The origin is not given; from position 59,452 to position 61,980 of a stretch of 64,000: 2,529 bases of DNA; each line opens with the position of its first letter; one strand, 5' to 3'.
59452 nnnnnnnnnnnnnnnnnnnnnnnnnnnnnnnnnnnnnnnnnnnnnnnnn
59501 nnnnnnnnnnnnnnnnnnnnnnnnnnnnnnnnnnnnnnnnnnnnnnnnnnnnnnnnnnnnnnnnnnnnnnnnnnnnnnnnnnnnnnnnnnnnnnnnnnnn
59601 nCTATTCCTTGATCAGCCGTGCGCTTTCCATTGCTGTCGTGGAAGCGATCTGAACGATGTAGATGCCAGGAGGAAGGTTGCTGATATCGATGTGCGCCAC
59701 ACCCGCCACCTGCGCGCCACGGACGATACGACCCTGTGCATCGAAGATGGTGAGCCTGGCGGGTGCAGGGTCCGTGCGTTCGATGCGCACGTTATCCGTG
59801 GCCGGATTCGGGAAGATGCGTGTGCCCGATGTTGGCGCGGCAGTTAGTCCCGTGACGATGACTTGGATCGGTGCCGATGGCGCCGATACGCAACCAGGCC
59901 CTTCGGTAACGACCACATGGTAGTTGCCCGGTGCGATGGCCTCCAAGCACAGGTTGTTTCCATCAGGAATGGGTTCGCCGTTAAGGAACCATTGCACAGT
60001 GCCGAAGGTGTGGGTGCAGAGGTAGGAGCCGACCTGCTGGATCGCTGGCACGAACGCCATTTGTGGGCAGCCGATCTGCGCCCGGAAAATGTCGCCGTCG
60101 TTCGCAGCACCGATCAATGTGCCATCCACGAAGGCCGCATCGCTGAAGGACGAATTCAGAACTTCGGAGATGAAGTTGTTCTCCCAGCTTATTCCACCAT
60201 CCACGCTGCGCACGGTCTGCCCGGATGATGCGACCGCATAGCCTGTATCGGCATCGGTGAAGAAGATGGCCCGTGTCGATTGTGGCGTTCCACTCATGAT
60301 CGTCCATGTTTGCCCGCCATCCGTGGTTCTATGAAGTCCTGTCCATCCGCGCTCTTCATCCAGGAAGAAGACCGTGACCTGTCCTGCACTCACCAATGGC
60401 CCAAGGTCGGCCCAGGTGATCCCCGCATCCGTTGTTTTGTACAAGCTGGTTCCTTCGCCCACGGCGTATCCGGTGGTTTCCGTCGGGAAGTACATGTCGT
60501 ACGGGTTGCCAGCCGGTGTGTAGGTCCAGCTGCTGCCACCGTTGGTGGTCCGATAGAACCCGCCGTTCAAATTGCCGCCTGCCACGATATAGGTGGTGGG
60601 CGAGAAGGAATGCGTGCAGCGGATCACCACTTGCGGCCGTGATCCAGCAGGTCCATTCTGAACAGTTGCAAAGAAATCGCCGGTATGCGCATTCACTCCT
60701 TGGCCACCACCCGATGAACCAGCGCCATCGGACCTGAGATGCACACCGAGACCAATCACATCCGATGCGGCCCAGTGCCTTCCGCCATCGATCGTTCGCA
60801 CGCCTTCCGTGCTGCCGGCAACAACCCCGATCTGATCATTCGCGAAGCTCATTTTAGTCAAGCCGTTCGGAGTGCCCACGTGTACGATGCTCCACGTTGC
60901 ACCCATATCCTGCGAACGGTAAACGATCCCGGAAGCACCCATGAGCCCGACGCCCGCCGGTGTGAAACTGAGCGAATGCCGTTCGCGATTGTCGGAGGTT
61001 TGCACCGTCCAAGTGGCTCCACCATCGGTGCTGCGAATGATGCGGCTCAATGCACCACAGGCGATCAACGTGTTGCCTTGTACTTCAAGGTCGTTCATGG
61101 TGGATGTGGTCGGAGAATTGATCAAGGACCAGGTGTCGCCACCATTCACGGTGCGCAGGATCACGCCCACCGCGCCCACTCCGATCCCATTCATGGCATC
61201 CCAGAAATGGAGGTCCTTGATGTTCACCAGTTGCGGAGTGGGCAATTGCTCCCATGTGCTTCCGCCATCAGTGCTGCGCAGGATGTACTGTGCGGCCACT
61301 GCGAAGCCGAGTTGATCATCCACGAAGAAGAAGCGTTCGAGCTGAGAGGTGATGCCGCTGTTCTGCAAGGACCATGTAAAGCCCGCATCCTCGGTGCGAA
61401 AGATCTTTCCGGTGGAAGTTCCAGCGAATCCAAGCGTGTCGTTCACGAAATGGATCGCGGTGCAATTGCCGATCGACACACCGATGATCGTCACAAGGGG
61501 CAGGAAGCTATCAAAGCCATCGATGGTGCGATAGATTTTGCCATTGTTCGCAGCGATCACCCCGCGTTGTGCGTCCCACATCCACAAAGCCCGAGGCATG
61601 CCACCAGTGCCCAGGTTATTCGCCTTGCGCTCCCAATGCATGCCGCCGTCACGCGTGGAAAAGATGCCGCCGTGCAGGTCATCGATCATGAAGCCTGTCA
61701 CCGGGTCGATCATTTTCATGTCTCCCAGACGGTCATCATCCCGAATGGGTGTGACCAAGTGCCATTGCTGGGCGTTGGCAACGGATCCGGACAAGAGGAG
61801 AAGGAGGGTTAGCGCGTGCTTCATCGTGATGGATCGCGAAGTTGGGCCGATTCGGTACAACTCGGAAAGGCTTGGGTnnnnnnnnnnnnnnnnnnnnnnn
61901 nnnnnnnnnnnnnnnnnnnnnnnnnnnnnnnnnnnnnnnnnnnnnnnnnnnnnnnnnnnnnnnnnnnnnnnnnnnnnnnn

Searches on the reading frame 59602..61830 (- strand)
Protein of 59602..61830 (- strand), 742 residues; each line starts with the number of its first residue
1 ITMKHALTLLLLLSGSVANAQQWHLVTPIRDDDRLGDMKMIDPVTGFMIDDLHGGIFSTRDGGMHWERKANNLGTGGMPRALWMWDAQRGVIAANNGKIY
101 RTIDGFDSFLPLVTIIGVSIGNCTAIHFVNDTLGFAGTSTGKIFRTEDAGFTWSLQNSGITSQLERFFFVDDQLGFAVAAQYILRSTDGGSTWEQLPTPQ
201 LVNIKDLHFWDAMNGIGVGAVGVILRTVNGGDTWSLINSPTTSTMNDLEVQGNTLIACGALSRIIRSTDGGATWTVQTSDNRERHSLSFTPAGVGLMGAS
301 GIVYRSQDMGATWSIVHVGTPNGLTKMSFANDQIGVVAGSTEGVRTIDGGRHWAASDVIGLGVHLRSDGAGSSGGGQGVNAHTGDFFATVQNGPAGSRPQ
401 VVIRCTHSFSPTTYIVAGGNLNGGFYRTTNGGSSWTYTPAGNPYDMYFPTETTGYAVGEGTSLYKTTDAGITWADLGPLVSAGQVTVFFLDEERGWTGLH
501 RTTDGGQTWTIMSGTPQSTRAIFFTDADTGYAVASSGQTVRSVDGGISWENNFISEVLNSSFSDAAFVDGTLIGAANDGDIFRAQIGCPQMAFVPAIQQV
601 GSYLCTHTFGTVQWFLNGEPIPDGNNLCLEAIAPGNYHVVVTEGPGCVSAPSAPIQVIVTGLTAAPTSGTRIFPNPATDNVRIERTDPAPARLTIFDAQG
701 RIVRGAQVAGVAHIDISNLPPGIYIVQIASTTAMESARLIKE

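Call 91: search_solved_structures(query=window:59602-61830:-, max_evalue=0.001)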
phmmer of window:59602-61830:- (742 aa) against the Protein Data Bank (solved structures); distinct sequences matched with E-value up to 0.001: 6.
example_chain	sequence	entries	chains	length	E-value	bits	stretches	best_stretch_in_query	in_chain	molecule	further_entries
5oj3_A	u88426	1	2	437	2.3e-09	39.3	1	184-316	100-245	Photosystem II stability/assembly factor HCF136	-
5ojp_A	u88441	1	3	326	5.4e-09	38.1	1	191-315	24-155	Ycf48-like protein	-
2xbg_A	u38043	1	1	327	5.6e-09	38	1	191-315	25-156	YCF48-LIKE PROTEIN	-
5ojr_A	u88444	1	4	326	5.6e-09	38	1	191-315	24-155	Ycf48-like protein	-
5oj5_A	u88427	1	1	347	7.9e-09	37.5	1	191-314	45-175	Ycf48-like protein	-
8am5_S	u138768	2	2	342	2.5e-05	26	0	452-550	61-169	Photosystem II assembly lipoprotein Ycf48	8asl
